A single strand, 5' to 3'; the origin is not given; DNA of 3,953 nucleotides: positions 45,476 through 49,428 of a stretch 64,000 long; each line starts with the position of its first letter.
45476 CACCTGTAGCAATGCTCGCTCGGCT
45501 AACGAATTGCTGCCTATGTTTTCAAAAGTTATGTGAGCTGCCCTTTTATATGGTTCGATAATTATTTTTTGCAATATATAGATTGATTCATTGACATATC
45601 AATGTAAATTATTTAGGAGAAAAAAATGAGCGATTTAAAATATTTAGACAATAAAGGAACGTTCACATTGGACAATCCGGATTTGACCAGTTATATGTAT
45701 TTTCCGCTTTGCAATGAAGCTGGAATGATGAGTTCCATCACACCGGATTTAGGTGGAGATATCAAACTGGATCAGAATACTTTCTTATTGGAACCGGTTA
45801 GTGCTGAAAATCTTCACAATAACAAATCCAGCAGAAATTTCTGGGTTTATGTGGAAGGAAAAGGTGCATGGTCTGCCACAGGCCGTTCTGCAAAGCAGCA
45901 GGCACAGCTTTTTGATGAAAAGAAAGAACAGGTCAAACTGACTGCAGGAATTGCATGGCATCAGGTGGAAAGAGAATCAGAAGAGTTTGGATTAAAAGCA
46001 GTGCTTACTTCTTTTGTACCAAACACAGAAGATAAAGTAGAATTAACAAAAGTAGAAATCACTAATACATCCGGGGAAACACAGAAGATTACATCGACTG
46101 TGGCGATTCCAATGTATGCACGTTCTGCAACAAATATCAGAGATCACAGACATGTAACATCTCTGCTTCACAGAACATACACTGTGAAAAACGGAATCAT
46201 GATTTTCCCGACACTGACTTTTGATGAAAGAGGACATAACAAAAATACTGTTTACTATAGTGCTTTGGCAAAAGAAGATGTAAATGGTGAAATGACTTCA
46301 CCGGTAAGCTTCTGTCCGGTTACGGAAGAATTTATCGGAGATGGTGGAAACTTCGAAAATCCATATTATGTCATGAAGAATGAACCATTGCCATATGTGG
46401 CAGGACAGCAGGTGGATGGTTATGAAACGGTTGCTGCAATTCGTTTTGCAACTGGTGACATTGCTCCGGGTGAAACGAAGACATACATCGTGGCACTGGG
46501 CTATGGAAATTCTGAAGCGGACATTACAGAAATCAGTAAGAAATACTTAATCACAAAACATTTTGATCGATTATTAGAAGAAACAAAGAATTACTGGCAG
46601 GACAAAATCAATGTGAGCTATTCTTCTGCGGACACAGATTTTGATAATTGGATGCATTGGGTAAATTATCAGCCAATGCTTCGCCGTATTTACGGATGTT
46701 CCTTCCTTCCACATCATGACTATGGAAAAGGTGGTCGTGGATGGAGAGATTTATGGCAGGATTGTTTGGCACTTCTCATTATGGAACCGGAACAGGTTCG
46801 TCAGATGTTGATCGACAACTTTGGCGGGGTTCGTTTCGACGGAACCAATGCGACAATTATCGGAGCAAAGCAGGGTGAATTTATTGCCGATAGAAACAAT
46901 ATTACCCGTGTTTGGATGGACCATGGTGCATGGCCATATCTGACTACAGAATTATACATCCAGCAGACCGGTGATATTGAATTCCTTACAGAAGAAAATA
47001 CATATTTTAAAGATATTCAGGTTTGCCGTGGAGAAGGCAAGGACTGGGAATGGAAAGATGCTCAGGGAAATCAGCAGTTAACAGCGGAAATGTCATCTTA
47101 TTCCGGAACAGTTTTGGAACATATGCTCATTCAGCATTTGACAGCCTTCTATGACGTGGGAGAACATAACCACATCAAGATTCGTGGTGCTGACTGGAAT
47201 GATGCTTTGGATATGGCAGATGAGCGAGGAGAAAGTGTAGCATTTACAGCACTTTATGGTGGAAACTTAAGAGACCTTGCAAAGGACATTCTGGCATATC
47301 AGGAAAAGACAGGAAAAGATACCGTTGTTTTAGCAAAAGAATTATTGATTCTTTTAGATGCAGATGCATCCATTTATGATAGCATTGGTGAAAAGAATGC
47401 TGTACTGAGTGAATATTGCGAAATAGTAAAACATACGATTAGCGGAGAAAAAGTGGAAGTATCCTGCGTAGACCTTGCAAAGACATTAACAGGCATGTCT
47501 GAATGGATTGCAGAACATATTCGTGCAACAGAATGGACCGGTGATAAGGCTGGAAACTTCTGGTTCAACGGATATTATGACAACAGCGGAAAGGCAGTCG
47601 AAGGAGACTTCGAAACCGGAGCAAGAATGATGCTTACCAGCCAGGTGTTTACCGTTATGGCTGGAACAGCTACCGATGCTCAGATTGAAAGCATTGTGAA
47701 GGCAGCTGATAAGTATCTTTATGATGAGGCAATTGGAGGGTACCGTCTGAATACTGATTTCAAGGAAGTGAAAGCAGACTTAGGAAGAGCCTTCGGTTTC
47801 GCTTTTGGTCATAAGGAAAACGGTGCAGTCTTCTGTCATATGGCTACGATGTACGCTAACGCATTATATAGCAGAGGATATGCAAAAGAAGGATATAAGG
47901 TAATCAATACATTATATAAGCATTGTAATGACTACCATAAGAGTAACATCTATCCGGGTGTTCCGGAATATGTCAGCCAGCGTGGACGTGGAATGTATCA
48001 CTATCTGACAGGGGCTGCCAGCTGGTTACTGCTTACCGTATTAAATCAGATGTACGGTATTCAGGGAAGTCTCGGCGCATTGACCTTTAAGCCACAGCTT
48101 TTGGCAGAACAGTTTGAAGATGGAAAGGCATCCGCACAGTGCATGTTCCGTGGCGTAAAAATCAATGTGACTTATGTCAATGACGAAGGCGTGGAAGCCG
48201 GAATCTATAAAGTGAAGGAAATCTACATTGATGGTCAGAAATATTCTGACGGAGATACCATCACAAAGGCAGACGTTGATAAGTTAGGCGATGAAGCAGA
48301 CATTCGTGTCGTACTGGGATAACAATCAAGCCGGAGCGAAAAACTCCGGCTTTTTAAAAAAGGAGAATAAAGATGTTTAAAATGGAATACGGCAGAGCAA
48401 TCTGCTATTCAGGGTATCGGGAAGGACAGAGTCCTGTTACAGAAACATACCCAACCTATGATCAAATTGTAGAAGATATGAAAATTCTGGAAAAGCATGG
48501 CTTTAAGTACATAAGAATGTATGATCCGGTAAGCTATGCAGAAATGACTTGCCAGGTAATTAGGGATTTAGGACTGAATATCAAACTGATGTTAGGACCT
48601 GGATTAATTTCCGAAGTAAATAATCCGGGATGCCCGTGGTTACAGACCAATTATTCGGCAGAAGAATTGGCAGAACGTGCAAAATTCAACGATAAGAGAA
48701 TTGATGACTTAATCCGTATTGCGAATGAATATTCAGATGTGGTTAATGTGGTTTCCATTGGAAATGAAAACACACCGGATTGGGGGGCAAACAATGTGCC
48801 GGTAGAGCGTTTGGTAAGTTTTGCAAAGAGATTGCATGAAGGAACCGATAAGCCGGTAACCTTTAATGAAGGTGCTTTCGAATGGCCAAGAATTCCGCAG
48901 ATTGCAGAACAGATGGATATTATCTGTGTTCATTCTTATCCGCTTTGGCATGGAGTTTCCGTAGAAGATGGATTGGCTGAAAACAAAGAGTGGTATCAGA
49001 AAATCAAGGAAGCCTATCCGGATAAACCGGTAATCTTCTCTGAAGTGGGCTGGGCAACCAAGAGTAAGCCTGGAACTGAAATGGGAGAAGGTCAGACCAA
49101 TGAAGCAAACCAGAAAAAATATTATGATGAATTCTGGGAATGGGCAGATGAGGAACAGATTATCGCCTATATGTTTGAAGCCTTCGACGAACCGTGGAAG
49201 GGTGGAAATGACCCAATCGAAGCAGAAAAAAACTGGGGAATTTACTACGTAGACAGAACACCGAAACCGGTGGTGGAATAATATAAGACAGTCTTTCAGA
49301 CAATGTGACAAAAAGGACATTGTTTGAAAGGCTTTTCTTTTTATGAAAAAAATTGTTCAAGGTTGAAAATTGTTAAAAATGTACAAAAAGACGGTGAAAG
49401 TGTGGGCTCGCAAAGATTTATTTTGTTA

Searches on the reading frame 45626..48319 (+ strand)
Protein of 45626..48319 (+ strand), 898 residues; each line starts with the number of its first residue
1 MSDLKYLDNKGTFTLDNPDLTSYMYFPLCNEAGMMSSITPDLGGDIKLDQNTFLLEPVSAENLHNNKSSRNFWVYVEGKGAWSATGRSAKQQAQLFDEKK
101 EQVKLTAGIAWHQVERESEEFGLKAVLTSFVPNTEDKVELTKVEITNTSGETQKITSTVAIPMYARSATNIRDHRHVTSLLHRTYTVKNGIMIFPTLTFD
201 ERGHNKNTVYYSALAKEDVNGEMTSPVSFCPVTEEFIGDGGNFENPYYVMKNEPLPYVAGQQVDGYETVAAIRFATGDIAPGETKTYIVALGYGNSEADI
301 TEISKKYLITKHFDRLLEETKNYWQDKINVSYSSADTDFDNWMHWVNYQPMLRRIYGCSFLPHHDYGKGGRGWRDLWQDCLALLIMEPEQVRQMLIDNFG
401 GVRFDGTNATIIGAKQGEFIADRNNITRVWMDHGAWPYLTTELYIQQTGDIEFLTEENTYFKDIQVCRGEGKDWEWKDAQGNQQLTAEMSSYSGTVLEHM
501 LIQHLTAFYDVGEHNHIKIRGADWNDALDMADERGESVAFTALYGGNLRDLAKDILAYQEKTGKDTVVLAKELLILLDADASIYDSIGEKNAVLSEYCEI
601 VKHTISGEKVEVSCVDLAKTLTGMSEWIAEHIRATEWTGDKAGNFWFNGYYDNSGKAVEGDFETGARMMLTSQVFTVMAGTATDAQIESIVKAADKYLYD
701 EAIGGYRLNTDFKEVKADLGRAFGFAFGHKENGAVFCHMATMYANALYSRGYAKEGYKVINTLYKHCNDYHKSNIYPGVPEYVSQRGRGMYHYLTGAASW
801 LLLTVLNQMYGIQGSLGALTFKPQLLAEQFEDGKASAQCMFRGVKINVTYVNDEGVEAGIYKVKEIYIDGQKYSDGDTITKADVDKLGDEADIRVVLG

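Call 6: search_protein_families(library=pfam, proteins=[window:45626-48319:+], max_evalue=0.1)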
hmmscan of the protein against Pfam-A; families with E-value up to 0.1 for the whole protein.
window:45626-48319:+ (898 aa): 2 families
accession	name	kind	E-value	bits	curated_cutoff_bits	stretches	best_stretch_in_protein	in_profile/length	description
PF17167.11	Glyco_hydro_94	-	1.5e-31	110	27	3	621-811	228-420/420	Glycosyl hydrolase 94 superfamily, catalytic domain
PF06165.18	GH94_b-supersand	-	1.1e-14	55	23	1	78-292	58-251/251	Glycosyl hydrolase 94, supersandwich domain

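Call 62: search_solved_structures(query=window:45626-48319:+, max_evalue=0.001)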
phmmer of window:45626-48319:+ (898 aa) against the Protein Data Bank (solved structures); distinct sequences matched with E-value up to 0.001: 17.
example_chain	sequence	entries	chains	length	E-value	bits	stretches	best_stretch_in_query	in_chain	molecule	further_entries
6ggy_A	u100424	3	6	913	0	1048.8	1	5-873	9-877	Laminaribiose phosphorylase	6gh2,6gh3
8rf9_A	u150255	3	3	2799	1.1e-23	86.7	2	228-561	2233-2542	Cyclic beta 1-2 glucan synthetase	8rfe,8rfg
8rf0_A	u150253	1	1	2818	1.2e-23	86.7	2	228-561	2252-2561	Cyclic beta-(1,2)-glucan synthase NdvB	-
8ho7_A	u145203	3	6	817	1.7e-20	76.2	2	644-874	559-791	Cellobiose phosphorylase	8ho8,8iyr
3qde_A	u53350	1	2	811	2e-20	75.9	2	644-874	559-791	Cellobiose phosphorylase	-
8ho9_A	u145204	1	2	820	2e-19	72.7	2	70-461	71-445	Cellobiose phosphorylase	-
8hob_A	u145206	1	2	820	2.1e-19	72.6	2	68-461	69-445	Cellobiose phosphorylase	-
3s4c_A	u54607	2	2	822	1.1e-17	66.9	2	643-827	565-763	Lactose Phosphorylase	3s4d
2cqs_A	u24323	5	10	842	3.4e-17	65.3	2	643-828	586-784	Cellobiose Phosphorylase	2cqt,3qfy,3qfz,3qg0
3rrs_A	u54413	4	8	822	5.7e-17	64.5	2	643-827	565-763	Cellobiose phosphorylase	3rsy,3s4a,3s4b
3acs_A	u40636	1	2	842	6.8e-17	64.3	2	644-828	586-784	Cellobiose Phosphorylase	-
3afj_A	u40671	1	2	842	1.4e-16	63.3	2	644-828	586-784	Cellobiose Phosphorylase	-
3act_A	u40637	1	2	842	2.7e-16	62.3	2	643-828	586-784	Cellobiose Phosphorylase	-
4zle_A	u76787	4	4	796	1.1e-15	60.3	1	646-875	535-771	Putative b-glycan phosphorylase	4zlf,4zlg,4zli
1v7v_A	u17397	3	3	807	2.5e-15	59.1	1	621-860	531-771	chitobiose phosphorylase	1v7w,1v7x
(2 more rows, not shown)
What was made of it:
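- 45626..48322 (+): GH94 laminaribiose phosphorylase (cytoplasmic location inferred, not tested). PDB 6ggy at E = 0, 1049 bits (call 62).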

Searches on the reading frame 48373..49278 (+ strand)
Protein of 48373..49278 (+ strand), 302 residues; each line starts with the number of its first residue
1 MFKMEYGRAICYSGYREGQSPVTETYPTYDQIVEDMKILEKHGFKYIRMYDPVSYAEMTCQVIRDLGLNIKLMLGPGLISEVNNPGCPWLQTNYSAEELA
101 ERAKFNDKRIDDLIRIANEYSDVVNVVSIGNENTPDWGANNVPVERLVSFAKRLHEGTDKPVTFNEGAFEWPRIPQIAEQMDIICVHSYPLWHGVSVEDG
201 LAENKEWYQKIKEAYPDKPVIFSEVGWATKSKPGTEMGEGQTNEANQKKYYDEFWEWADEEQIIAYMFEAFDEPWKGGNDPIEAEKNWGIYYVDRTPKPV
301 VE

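Call 6: search_protein_families(library=pfam, proteins=[window:48373-49278:+], max_evalue=0.1)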
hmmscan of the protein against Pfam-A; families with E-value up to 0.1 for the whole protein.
window:48373-49278:+ (302 aa): 3 families
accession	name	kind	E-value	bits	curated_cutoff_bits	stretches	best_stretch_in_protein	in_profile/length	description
PF00332.24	Glyco_hydro_17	-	3.1e-07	30.8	28.2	1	217-298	223-301/306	Glycosyl hydrolases family 17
PF07745.19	Glyco_hydro_53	-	0.0085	15.6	24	1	179-250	204-269/340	Glycosyl hydrolase family 53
PF00150.24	Cellulase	-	0.092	12.7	23.5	0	174-259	181-270/272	Cellulase (glycosyl hydrolase family 5)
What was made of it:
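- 48373..49281 (+): GH17-like protein, probably the last gene of the locus. Pfam Glyco_hydro_17 at E 3e-7 (call 6).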
